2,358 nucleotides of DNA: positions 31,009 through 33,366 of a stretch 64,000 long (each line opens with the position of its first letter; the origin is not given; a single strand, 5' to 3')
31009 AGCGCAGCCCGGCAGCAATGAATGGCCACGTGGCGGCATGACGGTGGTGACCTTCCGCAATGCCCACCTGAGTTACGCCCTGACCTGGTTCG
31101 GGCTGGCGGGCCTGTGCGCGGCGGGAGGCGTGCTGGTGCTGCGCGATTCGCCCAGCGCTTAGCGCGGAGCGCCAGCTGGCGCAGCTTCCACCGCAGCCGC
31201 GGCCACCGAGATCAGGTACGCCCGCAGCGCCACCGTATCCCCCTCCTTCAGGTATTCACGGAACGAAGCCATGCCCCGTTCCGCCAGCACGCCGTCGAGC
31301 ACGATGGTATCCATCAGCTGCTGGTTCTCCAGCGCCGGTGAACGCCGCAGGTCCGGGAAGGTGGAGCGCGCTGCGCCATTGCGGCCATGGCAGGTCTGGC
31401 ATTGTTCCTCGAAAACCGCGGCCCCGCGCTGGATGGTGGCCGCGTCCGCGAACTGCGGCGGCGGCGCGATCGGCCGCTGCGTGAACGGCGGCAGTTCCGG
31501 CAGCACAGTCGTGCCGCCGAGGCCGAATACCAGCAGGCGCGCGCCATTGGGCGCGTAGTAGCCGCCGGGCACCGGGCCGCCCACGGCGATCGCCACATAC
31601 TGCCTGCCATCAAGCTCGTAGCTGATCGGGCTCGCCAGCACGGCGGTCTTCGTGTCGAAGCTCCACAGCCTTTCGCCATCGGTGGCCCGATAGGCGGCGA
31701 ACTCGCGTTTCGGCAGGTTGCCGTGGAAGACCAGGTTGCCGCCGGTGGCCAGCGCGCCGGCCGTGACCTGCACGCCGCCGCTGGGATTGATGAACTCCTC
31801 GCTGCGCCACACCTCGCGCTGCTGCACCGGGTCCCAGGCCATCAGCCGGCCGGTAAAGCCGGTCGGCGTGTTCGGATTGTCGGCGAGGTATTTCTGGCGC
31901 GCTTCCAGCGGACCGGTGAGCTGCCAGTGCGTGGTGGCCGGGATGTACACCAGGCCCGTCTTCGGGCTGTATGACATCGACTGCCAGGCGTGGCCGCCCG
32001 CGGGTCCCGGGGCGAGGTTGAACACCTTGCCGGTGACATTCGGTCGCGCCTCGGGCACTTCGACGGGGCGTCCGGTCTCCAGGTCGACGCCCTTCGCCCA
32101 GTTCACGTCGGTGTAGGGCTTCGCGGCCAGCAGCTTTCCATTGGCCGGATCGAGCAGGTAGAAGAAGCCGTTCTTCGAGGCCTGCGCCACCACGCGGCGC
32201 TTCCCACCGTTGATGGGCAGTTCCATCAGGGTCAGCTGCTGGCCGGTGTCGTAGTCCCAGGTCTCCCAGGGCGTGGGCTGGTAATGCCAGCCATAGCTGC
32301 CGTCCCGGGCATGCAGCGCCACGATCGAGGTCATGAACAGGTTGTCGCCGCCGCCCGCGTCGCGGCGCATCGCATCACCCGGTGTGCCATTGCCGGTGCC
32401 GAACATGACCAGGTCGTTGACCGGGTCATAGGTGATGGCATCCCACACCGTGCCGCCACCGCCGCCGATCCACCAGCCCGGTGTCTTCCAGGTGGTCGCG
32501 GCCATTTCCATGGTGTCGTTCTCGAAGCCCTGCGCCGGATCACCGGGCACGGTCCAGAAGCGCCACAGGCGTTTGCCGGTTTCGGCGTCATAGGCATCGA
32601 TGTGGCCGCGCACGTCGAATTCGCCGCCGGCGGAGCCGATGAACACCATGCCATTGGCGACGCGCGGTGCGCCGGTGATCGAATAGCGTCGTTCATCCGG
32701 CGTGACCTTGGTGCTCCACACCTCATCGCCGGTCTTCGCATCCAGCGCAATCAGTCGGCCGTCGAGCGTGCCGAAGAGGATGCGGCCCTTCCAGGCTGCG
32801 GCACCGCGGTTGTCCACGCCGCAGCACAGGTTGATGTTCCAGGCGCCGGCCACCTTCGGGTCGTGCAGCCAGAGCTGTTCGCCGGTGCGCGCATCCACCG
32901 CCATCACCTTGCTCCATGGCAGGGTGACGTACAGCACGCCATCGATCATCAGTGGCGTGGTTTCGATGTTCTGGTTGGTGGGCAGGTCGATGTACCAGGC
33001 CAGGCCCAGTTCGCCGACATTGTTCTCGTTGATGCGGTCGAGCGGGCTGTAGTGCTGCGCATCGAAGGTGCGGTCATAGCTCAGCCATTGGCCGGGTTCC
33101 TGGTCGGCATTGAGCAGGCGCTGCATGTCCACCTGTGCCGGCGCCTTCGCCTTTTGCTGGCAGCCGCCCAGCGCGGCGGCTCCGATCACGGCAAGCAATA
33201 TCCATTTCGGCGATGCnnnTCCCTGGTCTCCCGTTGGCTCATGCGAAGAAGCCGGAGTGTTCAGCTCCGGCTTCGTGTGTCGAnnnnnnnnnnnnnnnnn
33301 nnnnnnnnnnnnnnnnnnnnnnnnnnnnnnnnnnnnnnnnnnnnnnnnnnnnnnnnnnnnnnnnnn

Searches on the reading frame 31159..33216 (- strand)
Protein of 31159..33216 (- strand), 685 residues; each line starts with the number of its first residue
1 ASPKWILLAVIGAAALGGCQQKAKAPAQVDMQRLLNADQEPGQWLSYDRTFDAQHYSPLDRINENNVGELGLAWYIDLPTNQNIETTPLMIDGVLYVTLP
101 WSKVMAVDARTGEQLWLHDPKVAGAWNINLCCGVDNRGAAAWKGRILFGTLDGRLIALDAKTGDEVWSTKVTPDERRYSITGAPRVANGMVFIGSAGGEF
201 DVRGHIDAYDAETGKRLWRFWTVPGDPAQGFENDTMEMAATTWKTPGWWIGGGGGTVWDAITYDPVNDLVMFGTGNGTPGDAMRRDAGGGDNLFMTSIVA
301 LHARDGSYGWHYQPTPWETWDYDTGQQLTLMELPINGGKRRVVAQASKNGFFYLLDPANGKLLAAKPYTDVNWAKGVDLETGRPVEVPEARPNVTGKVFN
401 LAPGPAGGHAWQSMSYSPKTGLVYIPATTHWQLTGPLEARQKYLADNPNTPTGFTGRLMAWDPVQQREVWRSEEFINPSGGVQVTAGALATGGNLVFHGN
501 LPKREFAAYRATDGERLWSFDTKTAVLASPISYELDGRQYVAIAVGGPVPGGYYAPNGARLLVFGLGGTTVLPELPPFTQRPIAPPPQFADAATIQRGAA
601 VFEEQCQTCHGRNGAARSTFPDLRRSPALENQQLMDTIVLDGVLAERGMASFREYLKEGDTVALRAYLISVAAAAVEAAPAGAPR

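Call 6: search_protein_families(library=ncbifam, proteins=[window:31159-33216:-], max_evalue=0.01)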
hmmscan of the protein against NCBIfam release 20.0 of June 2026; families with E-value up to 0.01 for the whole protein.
window:31159-33216:- (685 aa): 11 families
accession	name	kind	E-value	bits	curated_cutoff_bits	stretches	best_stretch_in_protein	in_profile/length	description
TIGR03075.1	PQQ_enz_alc_DH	subfamily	7.8e-164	546.2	480.05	1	27-546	4-527/530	PQQ-dependent dehydrogenase, methanol/ethanol family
TIGR04528.1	acido_non_PQQ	subfamily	5.4e-110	368.5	650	1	42-546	4-485/493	acido-empty-quinoprotein group A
TIGR03074.1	PQQ_membr_DH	subfamily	5.4e-55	186.6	832.65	2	19-367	132-505/783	membrane-bound PQQ-dependent dehydrogenase, glucose/quinate/shikimate family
TIGR03300.1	assembly_YfgL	equivalog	3.2e-22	78.7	285.2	1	7-220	4-171/377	outer membrane protein assembly factor BamB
NF008351.0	PRK11138.1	equivalog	2.2e-15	56.1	423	1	87-220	64-186/394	outer membrane protein assembly factor BamB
NF011054.0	PRK14486.1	equivalog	3.9e-05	23.3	447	1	587-671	207-290/294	putative bifunctional cbb3-type cytochrome c oxidase subunit II/cytochrome c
TIGR04494.1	c550_PedF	equivalog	0.00011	22.2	122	1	590-671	46-130/133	cytochrome c-550 PedF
TIGR00782.1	ccoP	equivalog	0.00025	20.5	179.95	1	590-629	198-239/285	cytochrome-c oxidase, cbb3-type subunit III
NF045930.1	Cytc6PetJCyano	equivalog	0.00036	20.4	135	1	589-672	22-106/110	cytochrome c6 PetJ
NF050122.1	bc1_QcrC_actin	exception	0.0019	17.6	200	1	590-621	36-67/253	cytochrome bc1 complex diheme cytochrome c subunit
NF045774.1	cytochro_C551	exception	0.0093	15.9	118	0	593-642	37-85/110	cytochrome c551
